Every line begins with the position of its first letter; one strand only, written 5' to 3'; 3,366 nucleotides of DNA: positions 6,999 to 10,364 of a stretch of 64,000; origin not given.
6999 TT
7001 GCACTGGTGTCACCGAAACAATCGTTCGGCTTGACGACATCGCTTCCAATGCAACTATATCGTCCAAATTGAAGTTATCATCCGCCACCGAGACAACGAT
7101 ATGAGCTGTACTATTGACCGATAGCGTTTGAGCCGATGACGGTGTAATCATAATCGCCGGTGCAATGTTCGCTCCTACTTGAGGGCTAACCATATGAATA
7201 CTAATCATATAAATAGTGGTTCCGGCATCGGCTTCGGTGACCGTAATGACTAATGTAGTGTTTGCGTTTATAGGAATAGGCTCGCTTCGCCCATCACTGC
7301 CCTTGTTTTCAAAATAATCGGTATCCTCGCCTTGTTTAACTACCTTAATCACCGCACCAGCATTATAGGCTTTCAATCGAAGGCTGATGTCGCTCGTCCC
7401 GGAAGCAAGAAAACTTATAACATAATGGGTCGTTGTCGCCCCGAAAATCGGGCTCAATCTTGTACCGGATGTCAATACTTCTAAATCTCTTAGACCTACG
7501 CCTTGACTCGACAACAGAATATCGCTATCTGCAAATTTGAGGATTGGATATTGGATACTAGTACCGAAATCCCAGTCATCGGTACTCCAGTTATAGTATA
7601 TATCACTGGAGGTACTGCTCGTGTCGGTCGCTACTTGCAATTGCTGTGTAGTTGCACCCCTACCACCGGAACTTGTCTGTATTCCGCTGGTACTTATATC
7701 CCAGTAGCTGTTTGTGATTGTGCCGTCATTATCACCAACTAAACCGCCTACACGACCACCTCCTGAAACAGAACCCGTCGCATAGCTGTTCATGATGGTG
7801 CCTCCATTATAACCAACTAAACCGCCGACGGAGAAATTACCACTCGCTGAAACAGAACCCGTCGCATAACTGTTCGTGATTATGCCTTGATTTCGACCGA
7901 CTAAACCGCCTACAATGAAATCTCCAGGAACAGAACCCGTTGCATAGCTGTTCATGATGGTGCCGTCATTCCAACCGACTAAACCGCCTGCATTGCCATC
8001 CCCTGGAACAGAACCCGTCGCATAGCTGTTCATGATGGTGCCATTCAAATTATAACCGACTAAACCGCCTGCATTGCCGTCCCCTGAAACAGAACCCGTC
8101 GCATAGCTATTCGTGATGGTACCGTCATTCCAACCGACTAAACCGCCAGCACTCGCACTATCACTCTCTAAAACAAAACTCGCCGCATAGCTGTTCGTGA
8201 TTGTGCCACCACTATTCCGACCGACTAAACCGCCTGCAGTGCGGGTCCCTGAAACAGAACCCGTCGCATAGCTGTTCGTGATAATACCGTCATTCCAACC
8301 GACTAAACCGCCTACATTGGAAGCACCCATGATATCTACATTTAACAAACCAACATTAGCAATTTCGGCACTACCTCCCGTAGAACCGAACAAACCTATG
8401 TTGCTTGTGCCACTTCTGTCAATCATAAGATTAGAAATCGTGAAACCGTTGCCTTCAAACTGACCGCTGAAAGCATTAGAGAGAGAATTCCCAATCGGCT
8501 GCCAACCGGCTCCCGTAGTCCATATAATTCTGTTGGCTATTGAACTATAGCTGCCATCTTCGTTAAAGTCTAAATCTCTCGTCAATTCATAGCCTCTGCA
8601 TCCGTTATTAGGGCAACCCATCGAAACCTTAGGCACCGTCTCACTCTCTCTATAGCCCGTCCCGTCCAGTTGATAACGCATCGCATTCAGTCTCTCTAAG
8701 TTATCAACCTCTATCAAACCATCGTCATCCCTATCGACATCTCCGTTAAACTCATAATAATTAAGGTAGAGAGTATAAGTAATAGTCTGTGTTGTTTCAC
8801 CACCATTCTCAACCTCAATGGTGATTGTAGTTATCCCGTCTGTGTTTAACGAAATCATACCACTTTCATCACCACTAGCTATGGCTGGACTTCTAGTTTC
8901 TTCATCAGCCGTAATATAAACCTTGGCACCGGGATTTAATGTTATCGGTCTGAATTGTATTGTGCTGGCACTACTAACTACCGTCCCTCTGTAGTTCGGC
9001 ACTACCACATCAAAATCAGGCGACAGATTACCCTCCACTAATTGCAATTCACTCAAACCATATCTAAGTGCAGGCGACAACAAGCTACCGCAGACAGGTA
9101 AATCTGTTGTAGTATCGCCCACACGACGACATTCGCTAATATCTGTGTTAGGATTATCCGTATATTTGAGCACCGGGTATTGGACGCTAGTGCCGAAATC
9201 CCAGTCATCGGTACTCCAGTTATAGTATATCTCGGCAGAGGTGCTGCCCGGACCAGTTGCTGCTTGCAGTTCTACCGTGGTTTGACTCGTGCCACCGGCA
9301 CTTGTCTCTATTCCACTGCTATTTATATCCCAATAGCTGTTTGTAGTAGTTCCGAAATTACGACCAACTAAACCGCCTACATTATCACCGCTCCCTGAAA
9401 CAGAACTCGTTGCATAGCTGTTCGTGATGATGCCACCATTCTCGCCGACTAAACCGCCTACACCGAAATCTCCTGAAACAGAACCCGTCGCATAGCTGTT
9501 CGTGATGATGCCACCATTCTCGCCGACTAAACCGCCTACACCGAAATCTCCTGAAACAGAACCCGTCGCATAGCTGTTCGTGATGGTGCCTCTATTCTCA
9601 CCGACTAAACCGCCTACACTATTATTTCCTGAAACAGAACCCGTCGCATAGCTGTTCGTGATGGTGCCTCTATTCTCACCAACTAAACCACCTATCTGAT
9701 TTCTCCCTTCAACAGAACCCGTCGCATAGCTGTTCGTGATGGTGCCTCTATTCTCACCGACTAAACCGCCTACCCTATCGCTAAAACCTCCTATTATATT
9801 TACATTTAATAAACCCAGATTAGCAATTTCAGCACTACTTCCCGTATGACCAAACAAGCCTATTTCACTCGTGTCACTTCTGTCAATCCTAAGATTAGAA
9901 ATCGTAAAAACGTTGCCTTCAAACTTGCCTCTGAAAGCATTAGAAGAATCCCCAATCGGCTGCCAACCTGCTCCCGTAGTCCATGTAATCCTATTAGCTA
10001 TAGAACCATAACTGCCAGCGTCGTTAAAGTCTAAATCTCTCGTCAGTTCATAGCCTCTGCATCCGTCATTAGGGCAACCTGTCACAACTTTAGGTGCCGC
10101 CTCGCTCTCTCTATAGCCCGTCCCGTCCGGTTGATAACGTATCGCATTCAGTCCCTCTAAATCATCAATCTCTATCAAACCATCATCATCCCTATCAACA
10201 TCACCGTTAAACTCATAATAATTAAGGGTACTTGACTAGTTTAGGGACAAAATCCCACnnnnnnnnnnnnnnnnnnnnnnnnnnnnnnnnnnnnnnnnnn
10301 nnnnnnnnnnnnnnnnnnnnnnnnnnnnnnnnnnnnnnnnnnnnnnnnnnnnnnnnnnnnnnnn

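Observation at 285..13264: Modular giant adhesin mixing dockerin-like Ca sites, GLUG-type repeats, cadherin-like beta-sandwiches and Ig-like arrays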

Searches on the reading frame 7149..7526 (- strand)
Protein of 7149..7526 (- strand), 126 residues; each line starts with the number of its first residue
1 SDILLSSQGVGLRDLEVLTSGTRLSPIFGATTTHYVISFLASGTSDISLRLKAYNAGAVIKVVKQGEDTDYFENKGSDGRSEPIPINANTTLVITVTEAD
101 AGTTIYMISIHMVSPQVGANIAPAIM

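Call 51: search_protein_families(library=pfam, proteins=[window:7149-7526:-], max_evalue=1)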
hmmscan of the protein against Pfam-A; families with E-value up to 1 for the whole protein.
window:7149-7526:- (126 aa): 1 family
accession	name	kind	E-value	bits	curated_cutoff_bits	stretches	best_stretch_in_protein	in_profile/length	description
PF12733.13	Cadherin-like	-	3.3e-05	24.7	24.2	1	25-111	7-87/89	Cadherin-like beta sandwich domain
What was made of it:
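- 7149..8747 (-): Module 3 (aa 1213-1745), 8 GLUG turns plus a second type of cadherin-like sandwich. PF12733 scores 24.7 bits (call 51).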

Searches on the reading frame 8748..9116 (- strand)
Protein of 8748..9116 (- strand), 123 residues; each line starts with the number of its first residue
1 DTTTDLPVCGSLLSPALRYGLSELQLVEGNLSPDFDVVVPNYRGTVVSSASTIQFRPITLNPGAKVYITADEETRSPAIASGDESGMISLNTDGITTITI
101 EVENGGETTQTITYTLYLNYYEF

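Call 51: search_protein_families(library=pfam, proteins=[window:8748-9116:-], max_evalue=1)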
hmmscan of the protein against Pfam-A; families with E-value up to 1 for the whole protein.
window:8748-9116:- (123 aa): 2 families
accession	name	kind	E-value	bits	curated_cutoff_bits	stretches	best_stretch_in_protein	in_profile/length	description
PF12733.13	Cadherin-like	-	5.9e-06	27.1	24.2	1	31-117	9-85/89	Cadherin-like beta sandwich domain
PF21633.3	MOV-10_Ig-like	-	0.22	12.1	27.4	0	88-118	24-56/126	Helicase MOV-10, Ig-like domain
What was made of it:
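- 8748..10218 (-): Module 2 (aa 722-1212), 6 GLUG turns plus a cadherin-like sandwich. It lacks a signal peptide as the sequence stands. PF12733 scores 27.1 bits (call 51).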

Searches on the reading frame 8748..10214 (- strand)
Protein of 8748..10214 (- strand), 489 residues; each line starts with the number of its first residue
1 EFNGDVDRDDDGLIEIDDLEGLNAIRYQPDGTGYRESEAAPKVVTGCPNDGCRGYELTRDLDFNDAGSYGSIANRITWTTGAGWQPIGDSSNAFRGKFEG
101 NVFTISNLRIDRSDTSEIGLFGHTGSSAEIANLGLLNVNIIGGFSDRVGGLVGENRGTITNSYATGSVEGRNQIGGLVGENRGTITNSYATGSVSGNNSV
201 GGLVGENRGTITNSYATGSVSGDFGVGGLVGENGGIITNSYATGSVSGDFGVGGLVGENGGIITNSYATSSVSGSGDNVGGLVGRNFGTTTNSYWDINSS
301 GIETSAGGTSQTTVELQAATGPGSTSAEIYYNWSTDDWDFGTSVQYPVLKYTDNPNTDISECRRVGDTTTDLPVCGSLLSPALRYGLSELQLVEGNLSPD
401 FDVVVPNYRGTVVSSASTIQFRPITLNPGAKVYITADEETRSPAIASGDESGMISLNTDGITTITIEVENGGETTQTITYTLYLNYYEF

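Call 52: predict_structure(alignment_id=A2)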
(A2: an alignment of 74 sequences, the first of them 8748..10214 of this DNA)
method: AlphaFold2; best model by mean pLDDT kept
length: 489 residues; sequences in the alignment: 74
mean_pLDDT: 94.7   pTM: 0.90
mean pLDDT of the five models: 94.7, 94.6, 94.3, 93.8, 93.8
residues with pLDDT >= 90: 430; 70-90: 55; 50-70: 3; < 50: 1
segments of 3 or more residues with pLDDT < 50: none
pLDDT, mean of each block of 10 residues (from residue 1): 82 97 98 96 96 97 94 91 96 98 95 95 98 96 95 98 97 98 98 97 99 97 98 99 97 99 98 96 99 98 98 97 96 97 94 85 90 92 90 90 82 95 93 93 96 95 94 80 92
secondary structure, 60 per line:
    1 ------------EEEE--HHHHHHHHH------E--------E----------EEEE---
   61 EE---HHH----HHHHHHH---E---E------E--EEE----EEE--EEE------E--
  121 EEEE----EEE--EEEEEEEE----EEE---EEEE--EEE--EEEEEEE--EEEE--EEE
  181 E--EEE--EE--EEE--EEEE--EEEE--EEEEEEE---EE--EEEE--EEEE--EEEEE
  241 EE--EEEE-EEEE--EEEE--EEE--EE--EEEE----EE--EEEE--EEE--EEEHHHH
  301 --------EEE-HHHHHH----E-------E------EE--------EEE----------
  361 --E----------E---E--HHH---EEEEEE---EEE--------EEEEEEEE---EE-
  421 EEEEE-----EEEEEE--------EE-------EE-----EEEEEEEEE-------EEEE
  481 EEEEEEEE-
elements in order: E13-16 H19-27 E54-57 H73-79 E97-99 E104-106 E109-111 E121-124 E129-131 E134-141 E146-148 E152-155 E158-160 E163-169 E172-175 E178-181 E184-186 E193-195 E198-201 E204-207 E210-216 E224-227 E230-233 E236-242 E245-248 E250-253 E256-259 E262-264 E271-274 E283-286 E289-291 E294-296 H297-300 E309-311 H313-318 E348-350 E387-392 E396-398 E407-414 E421-425 E431-436 E461-469 E477-488
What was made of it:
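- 8748..10218 (-): AlphaFold model of aa 724-1212: pLDDT 94.7, pTM 0.90, a beta-helix plus a beta-sandwich (call 52).
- On Pfam Glug (PF07581) beta-helix proteins: The AlphaFold model (pLDDT 94.7) has three short strands per roughly 26-residue turn (call 52).
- On Cadherin-like beta sandwich (PF12733): The model shows a beta-sandwich (call 52).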

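Call 55: fold_search(model_id=the predicted structure, library=pdb)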
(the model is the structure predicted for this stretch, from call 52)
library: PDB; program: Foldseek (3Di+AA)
matches with E <= 10: 1267; with E <= 0.001: 2
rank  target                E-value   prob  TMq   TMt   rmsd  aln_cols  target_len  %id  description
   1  7uvk                  2.2e-04  1.00  0.41  0.16   4.4       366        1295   20  G. haemolysans IgA1 protease (released 2022-11-23)
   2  7uvl_P                9.4e-04  1.00  0.34  0.14   7.4       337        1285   21  IgA1 Protease with IgA1 substrate (released 2022-11-23)
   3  8yk1_A                5.0e-03  0.63  0.17  0.12  19.6       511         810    9  Blood group B alpha-1,3-galactosidase AgaBb from Bifidobacterium bifidum, construct 23-844 (released 2024-07-10)
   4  6xja_P                9.5e-03  1.00  0.34  0.14   7.0       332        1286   20  Streptococcus Pneumoniae IgA1 Protease with IgA1 substrate (released 2021-01-20)
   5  3bfo_A                4.3e-02  1.00  0.13  0.54   6.3       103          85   12  Crystal structure of Ig-like C2-type 2 domain of the human Mucosa-associated lymphoid tissue lymphoma translocation pr (released 2007-12-11)
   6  3zmr_B                4.4e-02  0.98  0.12  0.12   7.2       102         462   16  Bacteroides ovatus GH5 xyloglucanase in complex with a XXXG heptasaccharide (released 2014-01-15)
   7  5k70_B                4.9e-02  0.98  0.13  0.16  10.6       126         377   12  Sidekick-2 immunoglobulin domains 1-4 H18R/N22S mutant (released 2016-09-28)
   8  5k70_A                5.6e-02  0.89  0.12  0.14  11.3       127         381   12  Sidekick-2 immunoglobulin domains 1-4 H18R/N22S mutant (released 2016-09-28)
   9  4a2l_A                6.1e-02  0.99  0.15  0.11   6.0       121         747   11  Structure of the periplasmic domain of the heparin and heparan sulphate sensing hybrid two component system BT4663 in  (released 2012-05-02)
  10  5icu                  6.7e-02  0.96  0.13  0.44   7.1       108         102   13  The crystal structure of CopC from Methylosinus trichosporium OB3b (released 2016-04-06)
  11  9d7z_K                6.7e-02  0.87  0.11  0.24   8.4       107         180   13  Shigella flexneri bacteriophage Moo19 Icosahedral Reconstruction (released 2025-01-15)
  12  3dsn_A                6.7e-02  0.84  0.12  0.23   7.1       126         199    7  Crystal structure of the complex of the Caf1M chaperone with the mini-fiber of two Caf1 subunits (Caf1:Caf1), carrying (released 2009-07-14)
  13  9d7z_J                7.3e-02  0.97  0.12  0.28   9.1       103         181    9  Shigella flexneri bacteriophage Moo19 Icosahedral Reconstruction (released 2025-01-15)
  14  1evt_D                7.7e-02  0.97  0.13  0.28   9.0       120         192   10  CRYSTAL STRUCTURE OF FGF1 IN COMPLEX WITH THE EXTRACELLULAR LIGAND BINDING DOMAIN OF FGF RECEPTOR 1 (FGFR1) (released 2000-05-31)
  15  3w5n                  7.7e-02  0.93  0.13  0.07   6.8       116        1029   10  Crystal Structure of Streptomyces avermitilis alpha-L-rhamnosidase complexed with L-rhamnose (released 2013-03-20)
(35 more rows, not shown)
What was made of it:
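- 8748..10218 (-): Foldseek's best matches are IgA1 proteases 7uvk, 7uvl and 6xja (call 55).
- On Pfam Glug (PF07581) beta-helix proteins: The top fold matches are IgA1 protease beta-helices (call 55).
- Closest known: N-terminal beta-helix domain of streptococcal and Gemella IgA1 metalloproteases. Same: It is the best structural match to the module model: 366 aligned columns, E=2e-4, 20% identity (call 55).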
